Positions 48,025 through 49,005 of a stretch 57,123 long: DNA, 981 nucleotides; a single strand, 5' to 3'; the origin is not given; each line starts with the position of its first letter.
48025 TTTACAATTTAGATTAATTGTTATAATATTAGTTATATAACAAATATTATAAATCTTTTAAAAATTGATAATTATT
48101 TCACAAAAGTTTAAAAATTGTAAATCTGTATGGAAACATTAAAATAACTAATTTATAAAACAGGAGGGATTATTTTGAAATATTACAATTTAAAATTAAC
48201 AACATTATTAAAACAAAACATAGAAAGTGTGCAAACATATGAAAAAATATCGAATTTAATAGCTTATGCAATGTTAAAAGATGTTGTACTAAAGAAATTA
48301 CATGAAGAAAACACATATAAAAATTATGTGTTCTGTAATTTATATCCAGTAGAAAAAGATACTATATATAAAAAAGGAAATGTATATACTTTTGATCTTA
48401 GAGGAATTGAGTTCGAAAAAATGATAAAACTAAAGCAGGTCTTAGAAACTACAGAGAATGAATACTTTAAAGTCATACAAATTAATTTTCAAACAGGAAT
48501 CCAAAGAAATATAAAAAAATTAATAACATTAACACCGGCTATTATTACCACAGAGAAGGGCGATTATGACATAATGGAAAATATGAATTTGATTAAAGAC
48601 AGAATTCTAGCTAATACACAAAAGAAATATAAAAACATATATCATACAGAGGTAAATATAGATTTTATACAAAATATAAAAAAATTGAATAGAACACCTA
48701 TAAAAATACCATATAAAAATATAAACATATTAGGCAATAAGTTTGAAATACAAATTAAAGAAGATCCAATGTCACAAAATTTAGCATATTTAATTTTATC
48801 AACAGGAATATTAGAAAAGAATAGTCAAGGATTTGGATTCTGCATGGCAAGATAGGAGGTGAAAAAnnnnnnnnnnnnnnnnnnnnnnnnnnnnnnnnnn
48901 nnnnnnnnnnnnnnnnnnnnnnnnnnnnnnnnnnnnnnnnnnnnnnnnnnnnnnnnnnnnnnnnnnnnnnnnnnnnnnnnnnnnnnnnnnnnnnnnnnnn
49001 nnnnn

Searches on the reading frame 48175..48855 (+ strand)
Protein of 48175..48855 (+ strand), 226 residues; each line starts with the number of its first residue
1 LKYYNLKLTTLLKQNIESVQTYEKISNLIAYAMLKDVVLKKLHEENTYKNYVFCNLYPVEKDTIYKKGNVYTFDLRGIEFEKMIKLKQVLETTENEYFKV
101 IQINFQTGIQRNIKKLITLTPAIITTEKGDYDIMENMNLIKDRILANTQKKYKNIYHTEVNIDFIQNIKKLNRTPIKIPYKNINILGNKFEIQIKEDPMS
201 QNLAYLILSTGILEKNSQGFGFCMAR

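Call 79: search_protein_families(library=pfam, proteins=[window:48175-48855:+], max_evalue=0.001)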
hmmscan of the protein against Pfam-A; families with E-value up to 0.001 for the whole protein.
window:48175-48855:+ (226 aa): 1 family
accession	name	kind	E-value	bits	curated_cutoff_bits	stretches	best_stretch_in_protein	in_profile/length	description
PF01881.21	Cas_Cas6_C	-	7.3e-10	40.2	23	1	112-223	9-123/125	CRISPR associated protein Cas6, C-terminal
